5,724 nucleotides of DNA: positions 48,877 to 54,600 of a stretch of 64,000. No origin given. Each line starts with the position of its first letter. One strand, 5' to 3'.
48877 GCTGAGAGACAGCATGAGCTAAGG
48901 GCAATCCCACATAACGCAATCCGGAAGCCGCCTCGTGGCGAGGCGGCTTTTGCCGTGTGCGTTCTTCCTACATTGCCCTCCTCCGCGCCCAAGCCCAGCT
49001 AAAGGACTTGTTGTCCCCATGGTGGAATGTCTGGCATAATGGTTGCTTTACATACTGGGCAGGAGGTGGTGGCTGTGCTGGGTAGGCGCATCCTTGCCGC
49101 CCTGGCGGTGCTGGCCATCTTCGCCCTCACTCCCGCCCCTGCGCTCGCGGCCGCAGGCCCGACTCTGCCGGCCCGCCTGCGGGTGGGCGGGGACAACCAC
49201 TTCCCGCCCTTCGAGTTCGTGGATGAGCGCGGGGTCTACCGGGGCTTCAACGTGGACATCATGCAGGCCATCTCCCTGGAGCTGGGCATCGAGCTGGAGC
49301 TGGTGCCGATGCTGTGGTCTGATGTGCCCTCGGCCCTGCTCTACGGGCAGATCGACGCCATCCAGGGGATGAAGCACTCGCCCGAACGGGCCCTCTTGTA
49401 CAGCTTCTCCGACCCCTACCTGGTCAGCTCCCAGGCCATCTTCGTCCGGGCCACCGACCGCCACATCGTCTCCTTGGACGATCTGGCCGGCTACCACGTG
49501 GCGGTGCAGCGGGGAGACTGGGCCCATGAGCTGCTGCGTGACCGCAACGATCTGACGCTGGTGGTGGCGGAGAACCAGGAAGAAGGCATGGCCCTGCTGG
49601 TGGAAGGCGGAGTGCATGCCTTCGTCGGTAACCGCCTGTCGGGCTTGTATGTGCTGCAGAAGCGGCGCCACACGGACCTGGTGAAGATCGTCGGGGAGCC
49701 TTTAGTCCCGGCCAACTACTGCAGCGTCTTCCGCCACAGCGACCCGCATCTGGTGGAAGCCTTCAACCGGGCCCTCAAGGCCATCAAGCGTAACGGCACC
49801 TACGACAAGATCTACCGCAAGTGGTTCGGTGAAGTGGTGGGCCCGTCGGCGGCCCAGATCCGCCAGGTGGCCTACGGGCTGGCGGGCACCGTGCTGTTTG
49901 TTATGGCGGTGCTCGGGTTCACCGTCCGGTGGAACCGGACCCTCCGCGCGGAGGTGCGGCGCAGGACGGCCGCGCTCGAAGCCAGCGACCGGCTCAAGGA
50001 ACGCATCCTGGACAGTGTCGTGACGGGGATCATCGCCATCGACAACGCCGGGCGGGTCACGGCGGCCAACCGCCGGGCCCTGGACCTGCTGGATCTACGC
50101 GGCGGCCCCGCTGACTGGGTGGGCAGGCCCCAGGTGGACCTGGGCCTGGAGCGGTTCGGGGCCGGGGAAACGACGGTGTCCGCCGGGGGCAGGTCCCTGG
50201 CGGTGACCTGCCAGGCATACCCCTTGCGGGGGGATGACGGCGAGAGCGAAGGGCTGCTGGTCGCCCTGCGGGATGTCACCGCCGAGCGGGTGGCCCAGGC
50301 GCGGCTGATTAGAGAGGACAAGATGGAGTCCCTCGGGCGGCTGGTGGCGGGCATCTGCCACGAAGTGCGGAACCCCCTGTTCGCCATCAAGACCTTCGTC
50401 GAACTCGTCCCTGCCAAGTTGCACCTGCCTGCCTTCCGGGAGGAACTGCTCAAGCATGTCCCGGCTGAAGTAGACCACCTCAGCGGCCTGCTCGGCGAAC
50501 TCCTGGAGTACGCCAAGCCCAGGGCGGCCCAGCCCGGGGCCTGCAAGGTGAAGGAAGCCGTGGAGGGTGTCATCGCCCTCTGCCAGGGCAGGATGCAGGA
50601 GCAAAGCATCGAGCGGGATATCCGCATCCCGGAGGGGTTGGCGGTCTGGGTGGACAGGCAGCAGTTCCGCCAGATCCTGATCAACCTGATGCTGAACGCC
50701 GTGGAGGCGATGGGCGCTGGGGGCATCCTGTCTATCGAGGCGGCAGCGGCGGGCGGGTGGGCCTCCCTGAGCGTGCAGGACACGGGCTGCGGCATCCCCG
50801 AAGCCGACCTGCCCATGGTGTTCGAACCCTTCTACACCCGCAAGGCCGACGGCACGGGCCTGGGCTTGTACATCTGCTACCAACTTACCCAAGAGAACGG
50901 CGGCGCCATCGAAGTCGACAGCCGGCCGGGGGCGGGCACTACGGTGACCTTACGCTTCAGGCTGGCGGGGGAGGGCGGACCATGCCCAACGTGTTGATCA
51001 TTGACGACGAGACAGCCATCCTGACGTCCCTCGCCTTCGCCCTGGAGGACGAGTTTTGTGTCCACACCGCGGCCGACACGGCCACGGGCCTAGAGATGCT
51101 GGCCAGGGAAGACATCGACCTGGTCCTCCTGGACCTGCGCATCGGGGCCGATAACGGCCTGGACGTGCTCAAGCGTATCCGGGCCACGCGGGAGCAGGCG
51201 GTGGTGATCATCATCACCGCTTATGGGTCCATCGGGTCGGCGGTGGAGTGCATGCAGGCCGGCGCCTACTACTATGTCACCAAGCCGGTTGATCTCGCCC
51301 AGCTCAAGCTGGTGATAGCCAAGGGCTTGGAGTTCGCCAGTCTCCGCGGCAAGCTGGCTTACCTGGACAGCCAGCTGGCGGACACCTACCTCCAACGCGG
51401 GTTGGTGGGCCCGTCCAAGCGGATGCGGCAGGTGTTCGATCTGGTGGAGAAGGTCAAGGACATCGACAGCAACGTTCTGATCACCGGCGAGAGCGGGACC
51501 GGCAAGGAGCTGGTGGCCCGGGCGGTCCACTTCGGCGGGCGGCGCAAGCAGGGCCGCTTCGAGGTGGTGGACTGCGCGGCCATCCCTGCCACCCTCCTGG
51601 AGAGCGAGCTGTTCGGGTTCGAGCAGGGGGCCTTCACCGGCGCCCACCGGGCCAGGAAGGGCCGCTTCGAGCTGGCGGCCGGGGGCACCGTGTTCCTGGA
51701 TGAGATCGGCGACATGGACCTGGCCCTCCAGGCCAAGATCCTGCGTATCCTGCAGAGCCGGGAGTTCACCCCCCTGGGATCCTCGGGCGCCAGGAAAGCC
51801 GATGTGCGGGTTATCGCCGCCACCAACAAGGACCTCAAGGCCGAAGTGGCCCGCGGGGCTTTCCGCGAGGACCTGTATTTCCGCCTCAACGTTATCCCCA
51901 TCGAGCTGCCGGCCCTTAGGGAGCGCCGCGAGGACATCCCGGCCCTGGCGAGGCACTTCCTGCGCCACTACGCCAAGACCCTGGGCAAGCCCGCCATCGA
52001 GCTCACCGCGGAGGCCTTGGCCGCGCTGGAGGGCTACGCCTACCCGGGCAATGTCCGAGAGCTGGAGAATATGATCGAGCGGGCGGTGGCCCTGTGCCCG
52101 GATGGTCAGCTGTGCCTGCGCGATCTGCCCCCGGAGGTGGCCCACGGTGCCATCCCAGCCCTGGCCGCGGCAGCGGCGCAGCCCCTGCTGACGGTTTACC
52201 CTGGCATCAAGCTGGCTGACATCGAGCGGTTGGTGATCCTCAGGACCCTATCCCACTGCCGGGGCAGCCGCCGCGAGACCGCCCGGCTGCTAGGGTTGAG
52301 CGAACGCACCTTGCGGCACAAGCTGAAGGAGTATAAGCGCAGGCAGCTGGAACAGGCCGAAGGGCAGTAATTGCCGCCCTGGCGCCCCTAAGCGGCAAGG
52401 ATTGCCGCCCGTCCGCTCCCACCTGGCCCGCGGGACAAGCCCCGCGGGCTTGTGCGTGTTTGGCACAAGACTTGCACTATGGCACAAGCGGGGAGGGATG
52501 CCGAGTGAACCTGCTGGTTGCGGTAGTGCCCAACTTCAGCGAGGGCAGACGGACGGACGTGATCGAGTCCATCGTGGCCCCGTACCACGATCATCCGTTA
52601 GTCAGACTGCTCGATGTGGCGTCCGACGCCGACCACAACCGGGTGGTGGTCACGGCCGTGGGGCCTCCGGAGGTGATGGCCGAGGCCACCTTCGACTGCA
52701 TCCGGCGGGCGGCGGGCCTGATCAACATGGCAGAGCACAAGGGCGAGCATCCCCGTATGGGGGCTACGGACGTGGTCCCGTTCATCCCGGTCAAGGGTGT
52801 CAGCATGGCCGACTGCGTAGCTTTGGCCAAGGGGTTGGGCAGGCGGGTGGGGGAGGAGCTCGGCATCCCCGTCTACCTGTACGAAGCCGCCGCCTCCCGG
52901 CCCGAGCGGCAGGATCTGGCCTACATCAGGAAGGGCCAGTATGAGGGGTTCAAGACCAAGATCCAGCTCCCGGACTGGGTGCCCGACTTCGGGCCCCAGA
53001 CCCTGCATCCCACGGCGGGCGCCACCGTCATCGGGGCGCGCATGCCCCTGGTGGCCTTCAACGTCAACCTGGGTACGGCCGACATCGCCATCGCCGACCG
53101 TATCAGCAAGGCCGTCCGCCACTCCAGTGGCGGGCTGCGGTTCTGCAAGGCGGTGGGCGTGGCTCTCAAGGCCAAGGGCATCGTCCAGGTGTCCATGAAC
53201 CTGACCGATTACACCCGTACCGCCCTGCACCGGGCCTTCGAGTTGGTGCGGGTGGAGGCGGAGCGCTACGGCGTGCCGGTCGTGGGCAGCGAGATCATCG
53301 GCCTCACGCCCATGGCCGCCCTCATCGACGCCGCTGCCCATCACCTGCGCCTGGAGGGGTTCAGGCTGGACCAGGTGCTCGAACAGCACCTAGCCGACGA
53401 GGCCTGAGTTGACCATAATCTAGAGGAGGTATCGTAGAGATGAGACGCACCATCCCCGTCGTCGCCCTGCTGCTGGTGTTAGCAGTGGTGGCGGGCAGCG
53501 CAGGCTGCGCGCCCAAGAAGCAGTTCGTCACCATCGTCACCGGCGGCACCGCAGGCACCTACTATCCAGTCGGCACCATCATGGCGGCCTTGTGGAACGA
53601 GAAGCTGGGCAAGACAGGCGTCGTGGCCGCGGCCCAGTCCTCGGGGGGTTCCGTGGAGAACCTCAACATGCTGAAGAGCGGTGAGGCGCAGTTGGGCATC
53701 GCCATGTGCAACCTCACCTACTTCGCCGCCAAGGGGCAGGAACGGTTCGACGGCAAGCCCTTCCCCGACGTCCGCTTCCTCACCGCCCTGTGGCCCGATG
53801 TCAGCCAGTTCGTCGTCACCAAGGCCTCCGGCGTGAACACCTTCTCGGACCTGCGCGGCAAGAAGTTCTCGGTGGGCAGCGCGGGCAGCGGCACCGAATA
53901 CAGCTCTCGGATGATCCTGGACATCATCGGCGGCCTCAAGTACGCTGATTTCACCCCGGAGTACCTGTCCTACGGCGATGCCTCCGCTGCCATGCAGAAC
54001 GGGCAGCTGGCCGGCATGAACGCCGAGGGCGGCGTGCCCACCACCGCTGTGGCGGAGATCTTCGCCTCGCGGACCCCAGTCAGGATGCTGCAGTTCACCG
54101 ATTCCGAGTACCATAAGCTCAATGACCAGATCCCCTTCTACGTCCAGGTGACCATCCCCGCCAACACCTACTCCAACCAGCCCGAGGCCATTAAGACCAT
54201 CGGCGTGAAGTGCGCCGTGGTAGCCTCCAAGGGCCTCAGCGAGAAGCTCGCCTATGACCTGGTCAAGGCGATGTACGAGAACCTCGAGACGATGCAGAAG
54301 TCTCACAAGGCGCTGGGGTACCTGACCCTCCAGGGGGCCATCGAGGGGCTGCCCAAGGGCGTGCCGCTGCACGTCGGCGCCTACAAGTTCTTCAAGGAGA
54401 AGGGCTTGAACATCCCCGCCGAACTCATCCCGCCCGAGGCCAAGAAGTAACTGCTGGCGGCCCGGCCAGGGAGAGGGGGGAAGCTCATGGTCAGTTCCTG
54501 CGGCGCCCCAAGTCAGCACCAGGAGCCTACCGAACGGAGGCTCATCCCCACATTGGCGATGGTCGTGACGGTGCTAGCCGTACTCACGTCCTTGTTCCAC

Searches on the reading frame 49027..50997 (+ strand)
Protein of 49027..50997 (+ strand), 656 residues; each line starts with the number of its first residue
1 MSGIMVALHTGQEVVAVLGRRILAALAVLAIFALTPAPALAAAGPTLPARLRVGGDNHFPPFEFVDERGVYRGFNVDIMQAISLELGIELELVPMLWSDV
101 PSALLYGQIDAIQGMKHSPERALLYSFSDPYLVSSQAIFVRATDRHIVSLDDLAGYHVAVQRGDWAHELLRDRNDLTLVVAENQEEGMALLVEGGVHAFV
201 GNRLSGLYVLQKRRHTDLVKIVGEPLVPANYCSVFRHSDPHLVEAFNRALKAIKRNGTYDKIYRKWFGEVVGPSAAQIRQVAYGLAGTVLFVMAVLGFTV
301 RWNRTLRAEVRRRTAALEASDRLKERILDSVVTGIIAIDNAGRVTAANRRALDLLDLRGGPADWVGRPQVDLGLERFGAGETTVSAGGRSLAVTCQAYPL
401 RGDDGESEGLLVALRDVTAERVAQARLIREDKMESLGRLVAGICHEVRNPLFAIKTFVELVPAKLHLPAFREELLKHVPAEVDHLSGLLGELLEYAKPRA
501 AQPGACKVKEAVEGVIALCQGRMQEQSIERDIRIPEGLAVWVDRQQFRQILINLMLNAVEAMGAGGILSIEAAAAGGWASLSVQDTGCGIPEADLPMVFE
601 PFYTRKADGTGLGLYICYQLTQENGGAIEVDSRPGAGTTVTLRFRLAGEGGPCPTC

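Call 9: search_protein_families(library=pfam, proteins=[window:49027-50997:+], max_evalue=0.01)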
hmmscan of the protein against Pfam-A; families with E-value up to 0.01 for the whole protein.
window:49027-50997:+ (656 aa): 8 families
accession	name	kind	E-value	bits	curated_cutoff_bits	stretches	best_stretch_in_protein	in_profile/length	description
PF00497.25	SBP_bac_3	-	3.2e-38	130.9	26.4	1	51-269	1-132/132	Bacterial extracellular solute-binding proteins, family 3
PF02518.31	HATPase_c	-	2.8e-27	95.8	26.4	1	543-646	2-109/111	Histidine kinase-, DNA gyrase B-, and HSP90-like ATPase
PF00512.31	HisKA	-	9.6e-10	38.8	26.9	1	436-499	2-64/66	His Kinase A (phospho-acceptor) domain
PF08448.16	PAS_4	-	2e-07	31.7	23.1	1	328-421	1-109/110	PAS fold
PF00989.32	PAS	-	2.7e-05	24.6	22.6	1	324-372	3-49/113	PAS fold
PF13188.13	PAS_8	-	3.9e-05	23.8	21.8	1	325-362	4-43/65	PAS domain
PF12860.13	PAS_7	-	0.003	18.1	27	0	328-357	1-30/115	PAS fold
PF13581.12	HATPase_c_2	-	0.0083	16.6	27.4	0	555-643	40-126/127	Histidine kinase-like ATPase domain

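Call 22: find_homologous_proteins(query=window:49027-50994:+, max_evalue=1e-30)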
Query window:49027-50994:+ (656 aa): 115 proteins with E <= 1e-30 among 8000 candidates.
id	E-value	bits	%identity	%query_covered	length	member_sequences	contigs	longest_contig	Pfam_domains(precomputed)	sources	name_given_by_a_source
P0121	0.0e+0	1433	100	98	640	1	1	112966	PF00497.26,PF08448.17,PF02518.32,PF00512.32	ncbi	ncbi:MAG: transporter substrate-binding domain-containing protein [Bacillota bacterium]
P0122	1.1e-165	571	47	53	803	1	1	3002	PF13426.14,PF00497.26,PF08448.17,PF02518.32,PF00512.32,PF00989.32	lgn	-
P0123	1.7e-164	567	48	51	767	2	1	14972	PF13426.14,PF00497.26,PF08448.17,PF02518.32,PF00512.32,PF00989.32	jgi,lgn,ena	-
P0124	7.9e-163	561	43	95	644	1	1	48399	PF00497.26,PF02518.32,PF00512.32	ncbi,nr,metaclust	ncbi:hypothetical protein SY88_10825 [Clostridiales bacterium PH28_bin88]|nr:hypothetical protein SY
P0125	1.1e-160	554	43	91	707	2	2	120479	PF00497.26,PF08448.17,PF02518.32,PF00512.32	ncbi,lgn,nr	ncbi:MAG: transporter substrate-binding domain-containing protein [Firmicutes bacterium]|nr:transpor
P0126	3.1e-159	549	45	96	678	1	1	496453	PF13426.14,PF00497.26,PF08448.17,PF02518.32,PF00512.32,PF00989.32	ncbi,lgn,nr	ncbi:MAG: transporter substrate-binding domain-containing protein [Firmicutes bacterium]|nr:transpor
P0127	1.0e-157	544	45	96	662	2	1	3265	PF00497.26,PF08448.17,PF02518.32,PF00512.32,PF00989.32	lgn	-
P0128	1.6e-156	541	45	96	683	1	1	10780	PF00497.26,PF08448.17,PF02518.32,PF00512.32,PF00989.32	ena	-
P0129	7.6e-156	538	41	96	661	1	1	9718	PF00497.26,PF02518.32,PF00512.32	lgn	-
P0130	5.8e-152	525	39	96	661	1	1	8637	PF13426.14,PF00497.26,PF02518.32,PF00512.32,PF00989.32,PF14501.13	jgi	-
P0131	3.4e-149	516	39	95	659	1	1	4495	PF13426.14,PF00497.26,PF08448.17,PF02518.32,PF00512.32,PF00989.32,PF14501.13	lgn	-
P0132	1.2e-148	515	42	92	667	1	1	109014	PF00497.26,PF02518.32,PF00512.32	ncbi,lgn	-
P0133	1.4e-147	511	40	93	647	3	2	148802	PF13426.14,PF00497.26,PF02518.32,PF00512.32,PF00989.32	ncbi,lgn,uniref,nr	ncbi:polar amino acid transport system substrate-binding protein [Caminicella sporogenes DSM 14501]|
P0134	2.0e-147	511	42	91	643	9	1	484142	PF00497.26,PF02518.32,PF00512.32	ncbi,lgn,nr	ncbi:MAG: transporter substrate-binding domain-containing protein [Firmicutes bacterium]|nr:transpor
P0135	1.0e-146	508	39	96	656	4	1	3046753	PF00497.26,PF02518.32,PF00512.32,PF14501.13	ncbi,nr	ncbi:transporter substrate-binding domain-containing protein [Crassaminicella thermophila]|nr:transp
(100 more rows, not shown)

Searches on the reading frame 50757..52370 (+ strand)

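Call 9: search_protein_families(library=pfam, proteins=[window:50757-52370:+], max_evalue=0.01)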
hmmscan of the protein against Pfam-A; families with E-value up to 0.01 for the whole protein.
window:50757-52370:+ (537 aa): 11 families
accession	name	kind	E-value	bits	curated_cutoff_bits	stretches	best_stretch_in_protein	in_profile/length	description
PF00158.32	Sigma54_activat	-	5.2e-68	228.4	20.2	1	216-383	1-168/168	Sigma-54 interaction domain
PF25601.1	AAA_lid_14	-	4.9e-27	94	27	1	388-464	1-77/87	AAA+ ATPase lid domain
PF00072.30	Response_reg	-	1.5e-24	86.7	30.2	1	79-186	1-109/111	Response regulator receiver domain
PF14532.12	Sigma54_activ_2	-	1e-20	74.8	25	1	217-387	1-138/138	Sigma-54 interaction domain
PF02954.25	HTH_8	-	1.5e-11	44.2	22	1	486-526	2-42/42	Bacterial regulatory protein, Fis family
PF07728.20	AAA_5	-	5.1e-05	23.7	22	1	239-358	1-123/139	AAA domain (dynein-related subfamily)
PF13518.12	HTH_28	-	0.001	19.5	25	1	491-527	2-37/52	Helix-turn-helix domain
PF13191.12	AAA_16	-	0.0018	19.2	32.6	1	217-276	3-63/167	AAA ATPase domain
PF13384.12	HTH_23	-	0.0032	17.7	24.6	1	489-532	5-47/50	Homeodomain-like domain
PF18024.7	HTH_50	-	0.0041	17.2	27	0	486-526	8-47/50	Helix-turn-helix domain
PF13556.12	HTH_30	-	0.005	17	27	0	494-525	4-35/59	PucR C-terminal helix-turn-helix domain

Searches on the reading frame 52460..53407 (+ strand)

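Call 80: search_protein_families(library=pfam, proteins=[window:52460-53407:+], max_evalue=0.00001)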
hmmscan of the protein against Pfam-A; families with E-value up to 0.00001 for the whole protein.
window:52460-53407:+ (315 aa): 2 families
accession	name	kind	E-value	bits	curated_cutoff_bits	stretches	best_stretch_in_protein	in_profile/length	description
PF07837.17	FTCD_N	-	6.6e-71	238.1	27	1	19-194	1-176/176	Formiminotransferase domain, N-terminal subdomain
PF02971.19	FTCD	-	2.8e-26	92.6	24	1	197-299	2-110/145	Formiminotransferase domain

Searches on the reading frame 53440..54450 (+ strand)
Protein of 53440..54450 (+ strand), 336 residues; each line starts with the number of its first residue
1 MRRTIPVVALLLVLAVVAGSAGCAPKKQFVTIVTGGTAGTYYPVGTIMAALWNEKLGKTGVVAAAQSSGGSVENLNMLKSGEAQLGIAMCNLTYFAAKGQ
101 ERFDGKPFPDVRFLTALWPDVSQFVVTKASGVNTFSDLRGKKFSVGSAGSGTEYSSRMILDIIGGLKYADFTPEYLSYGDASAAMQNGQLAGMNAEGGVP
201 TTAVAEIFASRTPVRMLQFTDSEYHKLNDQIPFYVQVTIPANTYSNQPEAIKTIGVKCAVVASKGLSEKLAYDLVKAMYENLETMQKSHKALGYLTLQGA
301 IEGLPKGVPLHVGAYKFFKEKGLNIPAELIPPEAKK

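Call 80: search_protein_families(library=pfam, proteins=[window:53440-54450:+], max_evalue=0.00001)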
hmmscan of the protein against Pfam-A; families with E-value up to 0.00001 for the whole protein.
window:53440-54450:+ (336 aa): 1 family
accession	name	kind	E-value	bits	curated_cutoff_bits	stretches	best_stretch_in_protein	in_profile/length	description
PF16868.10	NMT1_3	-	3.8e-91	306.1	27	1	32-322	1-289/289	NMT1-like family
